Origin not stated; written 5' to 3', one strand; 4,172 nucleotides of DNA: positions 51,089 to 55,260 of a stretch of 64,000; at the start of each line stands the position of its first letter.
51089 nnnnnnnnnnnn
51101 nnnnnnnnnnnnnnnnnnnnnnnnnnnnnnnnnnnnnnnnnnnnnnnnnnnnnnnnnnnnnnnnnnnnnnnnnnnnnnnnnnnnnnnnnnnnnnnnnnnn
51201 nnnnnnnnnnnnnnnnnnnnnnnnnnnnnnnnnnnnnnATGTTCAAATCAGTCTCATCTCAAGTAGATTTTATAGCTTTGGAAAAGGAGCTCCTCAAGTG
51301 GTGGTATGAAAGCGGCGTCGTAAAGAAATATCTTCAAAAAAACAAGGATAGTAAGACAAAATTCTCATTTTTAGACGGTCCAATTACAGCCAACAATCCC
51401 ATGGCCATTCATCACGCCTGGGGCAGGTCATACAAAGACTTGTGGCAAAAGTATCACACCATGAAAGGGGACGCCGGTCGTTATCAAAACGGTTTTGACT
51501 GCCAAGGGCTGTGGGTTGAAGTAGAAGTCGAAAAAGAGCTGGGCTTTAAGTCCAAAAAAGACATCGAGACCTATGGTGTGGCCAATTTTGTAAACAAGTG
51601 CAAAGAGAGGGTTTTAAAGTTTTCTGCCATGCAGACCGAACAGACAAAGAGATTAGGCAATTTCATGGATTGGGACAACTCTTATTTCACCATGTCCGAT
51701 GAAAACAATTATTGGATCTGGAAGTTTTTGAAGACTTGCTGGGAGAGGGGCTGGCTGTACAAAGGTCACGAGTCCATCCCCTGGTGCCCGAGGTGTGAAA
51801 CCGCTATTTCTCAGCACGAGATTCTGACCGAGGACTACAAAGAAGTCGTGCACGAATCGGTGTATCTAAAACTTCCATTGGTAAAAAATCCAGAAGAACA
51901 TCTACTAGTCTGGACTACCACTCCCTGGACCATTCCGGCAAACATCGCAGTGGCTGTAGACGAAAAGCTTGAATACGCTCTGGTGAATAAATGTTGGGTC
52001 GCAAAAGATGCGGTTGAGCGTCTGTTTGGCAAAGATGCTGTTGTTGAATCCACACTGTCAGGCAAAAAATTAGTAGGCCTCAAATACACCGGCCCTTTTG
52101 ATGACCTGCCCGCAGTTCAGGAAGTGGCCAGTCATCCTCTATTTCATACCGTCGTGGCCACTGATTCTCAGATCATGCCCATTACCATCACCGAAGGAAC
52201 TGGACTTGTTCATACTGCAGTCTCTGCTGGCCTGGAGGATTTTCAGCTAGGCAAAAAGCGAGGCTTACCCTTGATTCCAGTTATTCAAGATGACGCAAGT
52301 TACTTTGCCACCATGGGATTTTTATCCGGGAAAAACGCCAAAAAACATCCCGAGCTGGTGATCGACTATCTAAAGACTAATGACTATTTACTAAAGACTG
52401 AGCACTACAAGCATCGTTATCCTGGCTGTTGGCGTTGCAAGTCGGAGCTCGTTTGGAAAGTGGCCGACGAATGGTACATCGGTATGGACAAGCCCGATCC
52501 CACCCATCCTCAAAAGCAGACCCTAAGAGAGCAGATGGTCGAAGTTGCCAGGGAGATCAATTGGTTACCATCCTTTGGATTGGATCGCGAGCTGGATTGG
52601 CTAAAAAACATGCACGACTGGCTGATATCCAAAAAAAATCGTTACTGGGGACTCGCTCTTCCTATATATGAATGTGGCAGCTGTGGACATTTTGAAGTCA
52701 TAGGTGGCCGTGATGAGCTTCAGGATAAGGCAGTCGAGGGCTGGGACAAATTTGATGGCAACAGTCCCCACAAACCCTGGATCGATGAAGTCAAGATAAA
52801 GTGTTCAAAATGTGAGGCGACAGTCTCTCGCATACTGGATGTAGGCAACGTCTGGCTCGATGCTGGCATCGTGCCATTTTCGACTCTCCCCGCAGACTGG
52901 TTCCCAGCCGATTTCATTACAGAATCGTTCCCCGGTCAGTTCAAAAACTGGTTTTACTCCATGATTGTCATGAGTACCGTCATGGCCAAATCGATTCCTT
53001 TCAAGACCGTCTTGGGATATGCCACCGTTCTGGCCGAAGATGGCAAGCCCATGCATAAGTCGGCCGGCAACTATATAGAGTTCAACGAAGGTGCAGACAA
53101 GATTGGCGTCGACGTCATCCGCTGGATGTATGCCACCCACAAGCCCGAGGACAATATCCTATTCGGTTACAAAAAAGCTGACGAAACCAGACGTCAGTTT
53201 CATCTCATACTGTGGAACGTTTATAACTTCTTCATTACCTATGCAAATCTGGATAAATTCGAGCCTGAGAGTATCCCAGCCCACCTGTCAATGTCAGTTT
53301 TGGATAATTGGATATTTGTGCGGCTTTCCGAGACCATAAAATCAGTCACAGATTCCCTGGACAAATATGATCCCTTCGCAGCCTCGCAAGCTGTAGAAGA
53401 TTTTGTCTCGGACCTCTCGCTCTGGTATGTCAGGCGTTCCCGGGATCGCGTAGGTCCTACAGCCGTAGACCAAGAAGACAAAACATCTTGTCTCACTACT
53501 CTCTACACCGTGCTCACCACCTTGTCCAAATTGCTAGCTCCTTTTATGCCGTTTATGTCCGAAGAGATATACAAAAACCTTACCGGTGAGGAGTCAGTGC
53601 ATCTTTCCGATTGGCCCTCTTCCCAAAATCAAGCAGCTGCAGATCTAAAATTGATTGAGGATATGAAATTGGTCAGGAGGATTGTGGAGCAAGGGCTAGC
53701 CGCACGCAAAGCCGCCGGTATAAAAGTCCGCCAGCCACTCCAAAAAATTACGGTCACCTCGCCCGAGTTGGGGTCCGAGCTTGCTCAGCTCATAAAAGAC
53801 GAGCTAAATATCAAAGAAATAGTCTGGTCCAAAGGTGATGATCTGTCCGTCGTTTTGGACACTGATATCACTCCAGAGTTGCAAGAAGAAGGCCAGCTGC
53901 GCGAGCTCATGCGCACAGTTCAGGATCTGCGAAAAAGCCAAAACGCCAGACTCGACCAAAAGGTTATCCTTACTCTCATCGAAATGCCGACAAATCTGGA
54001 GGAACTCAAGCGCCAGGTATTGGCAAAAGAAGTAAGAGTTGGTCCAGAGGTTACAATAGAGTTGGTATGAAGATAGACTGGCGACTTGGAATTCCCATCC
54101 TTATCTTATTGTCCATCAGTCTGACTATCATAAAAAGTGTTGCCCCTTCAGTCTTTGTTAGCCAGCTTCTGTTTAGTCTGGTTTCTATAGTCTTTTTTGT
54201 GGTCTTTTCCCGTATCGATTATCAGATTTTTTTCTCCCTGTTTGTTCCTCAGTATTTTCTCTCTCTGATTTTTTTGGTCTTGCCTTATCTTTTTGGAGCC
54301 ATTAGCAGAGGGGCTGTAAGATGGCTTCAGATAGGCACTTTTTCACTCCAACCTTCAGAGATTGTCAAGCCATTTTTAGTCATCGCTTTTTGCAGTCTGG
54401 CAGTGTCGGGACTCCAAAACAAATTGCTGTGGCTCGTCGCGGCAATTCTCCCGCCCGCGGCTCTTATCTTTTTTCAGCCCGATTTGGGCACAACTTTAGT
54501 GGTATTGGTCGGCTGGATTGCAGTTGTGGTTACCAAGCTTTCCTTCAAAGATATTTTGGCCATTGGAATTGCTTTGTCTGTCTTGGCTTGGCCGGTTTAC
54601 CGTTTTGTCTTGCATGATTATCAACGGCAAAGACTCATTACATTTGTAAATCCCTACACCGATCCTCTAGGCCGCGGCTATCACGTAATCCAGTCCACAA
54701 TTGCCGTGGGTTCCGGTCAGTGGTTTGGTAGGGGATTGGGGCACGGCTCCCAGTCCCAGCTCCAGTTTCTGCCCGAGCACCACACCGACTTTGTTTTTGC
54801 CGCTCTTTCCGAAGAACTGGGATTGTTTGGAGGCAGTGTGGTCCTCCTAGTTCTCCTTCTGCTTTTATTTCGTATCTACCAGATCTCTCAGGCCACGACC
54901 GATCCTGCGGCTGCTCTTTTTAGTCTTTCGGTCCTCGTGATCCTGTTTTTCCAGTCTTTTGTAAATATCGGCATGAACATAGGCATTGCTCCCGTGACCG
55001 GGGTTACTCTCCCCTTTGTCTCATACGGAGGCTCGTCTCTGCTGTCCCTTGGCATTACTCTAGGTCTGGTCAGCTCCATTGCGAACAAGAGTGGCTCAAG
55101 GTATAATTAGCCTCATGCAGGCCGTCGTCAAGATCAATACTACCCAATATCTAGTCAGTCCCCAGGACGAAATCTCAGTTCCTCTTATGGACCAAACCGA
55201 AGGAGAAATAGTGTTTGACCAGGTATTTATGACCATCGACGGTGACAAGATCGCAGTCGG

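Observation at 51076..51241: ileS T-box riboswitch with a terminal-loop AUC specifier and paired hairpins abutting the start codon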

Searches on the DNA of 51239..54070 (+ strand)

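Call 31: search_rna_families(sources=[L008, L012, L014, L022, L024, L026, L030, L054, L064, L083, L099, L123], threshold=gathering, show_alignments=2)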
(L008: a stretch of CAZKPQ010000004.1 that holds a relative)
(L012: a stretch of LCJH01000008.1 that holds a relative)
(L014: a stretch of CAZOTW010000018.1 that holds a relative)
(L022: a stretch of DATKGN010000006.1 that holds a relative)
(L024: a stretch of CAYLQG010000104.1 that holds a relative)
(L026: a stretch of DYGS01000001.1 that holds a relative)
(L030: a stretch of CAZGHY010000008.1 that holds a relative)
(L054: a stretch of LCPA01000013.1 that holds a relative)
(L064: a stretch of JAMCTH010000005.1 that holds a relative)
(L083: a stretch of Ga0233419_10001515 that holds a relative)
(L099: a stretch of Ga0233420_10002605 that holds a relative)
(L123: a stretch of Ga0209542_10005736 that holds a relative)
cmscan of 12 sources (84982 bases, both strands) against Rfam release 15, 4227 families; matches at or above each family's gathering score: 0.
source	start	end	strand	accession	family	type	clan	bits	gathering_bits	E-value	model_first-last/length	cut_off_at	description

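Call 32: search_rna_families(sources=[L123, L099, L083, L026, L014, L024, L054], threshold=evalue, max_evalue=0.1, show_alignments=3)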
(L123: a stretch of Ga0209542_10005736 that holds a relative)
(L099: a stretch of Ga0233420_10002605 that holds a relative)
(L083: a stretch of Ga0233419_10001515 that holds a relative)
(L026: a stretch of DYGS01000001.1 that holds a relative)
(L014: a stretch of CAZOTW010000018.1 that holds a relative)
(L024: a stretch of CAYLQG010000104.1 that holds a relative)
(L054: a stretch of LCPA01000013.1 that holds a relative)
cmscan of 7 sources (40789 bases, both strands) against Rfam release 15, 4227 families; matches with E-value up to 0.1: 4.
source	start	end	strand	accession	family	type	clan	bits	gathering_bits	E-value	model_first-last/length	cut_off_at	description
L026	2777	2959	+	RF00230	T-box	Cis-reg; leader;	-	54.8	93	2.1e-09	1-219/219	no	T-box leader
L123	743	888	+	RF00230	T-box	Cis-reg; leader;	-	42.3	93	3.6e-06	1-219/219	no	T-box leader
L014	116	294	+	RF00230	T-box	Cis-reg; leader;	-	41.9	93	4.5e-06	1-219/219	no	T-box leader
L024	742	918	+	RF00230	T-box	Cis-reg; leader;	-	32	93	0.0016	1-219/219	no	T-box leader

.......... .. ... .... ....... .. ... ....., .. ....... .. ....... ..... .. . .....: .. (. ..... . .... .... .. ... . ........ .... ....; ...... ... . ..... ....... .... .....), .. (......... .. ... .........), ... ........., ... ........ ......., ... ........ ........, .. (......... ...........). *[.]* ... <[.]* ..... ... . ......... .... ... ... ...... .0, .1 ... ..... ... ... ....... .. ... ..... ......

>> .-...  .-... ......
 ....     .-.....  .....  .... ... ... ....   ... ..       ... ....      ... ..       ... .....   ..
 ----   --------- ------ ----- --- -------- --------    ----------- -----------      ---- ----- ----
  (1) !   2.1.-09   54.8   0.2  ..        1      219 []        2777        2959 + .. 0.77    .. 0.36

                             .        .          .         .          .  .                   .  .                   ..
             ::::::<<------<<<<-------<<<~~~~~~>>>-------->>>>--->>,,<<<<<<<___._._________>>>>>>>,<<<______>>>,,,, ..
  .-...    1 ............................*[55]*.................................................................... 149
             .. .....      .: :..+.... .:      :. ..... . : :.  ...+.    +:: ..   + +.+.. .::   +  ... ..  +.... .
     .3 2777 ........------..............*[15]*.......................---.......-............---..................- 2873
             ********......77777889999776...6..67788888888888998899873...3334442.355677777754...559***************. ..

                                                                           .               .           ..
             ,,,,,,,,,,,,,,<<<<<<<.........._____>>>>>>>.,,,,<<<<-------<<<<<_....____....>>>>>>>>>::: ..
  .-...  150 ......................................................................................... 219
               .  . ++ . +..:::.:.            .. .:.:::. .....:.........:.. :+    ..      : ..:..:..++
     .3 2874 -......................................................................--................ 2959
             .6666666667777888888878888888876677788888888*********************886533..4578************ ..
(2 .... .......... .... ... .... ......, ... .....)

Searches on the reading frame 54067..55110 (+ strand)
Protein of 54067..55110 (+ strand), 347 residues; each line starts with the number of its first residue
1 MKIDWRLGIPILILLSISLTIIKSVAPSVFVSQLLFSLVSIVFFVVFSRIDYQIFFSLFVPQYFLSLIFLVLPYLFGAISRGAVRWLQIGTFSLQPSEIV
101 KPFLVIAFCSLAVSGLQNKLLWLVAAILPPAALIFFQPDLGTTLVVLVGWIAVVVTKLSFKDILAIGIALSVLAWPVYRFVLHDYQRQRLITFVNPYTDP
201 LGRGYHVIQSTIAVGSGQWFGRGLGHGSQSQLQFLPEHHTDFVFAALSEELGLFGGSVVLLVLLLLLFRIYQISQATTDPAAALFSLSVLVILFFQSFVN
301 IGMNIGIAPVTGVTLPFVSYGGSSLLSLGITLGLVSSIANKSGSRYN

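Call 13: search_protein_families(library=ncbifam, proteins=[window:54067-55110:+])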
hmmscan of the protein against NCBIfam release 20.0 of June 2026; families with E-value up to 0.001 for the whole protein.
window:54067-55110:+ (347 aa): 6 families
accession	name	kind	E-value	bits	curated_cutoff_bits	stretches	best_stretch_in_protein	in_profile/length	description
TIGR02210.1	rodA_shape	equivalog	8.6e-97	324.4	336.7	1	4-340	1-354/357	rod shape-determining protein RodA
TIGR02614.1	ftsW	equivalog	3.4e-75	253.4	337.5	1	11-341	16-356/357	putative lipid II flippase FtsW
NF008060.0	PRK10794.1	equivalog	4.3e-69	233.2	590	1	2-339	15-360/370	peptidoglycan glycosyltransferase MrdB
TIGR02615.1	spoVE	exception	1.6e-54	185.7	448.8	1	32-336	40-350/354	stage V sporulation protein E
NF037961.1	RodA_shape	subfamily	5.1e-47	161.1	150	2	163-332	225-401/415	rod shape-determining protein RodA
NF008042.0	PRK10774.1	equivalog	9.7e-44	149.9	493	1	33-334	76-384/405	cell division protein FtsW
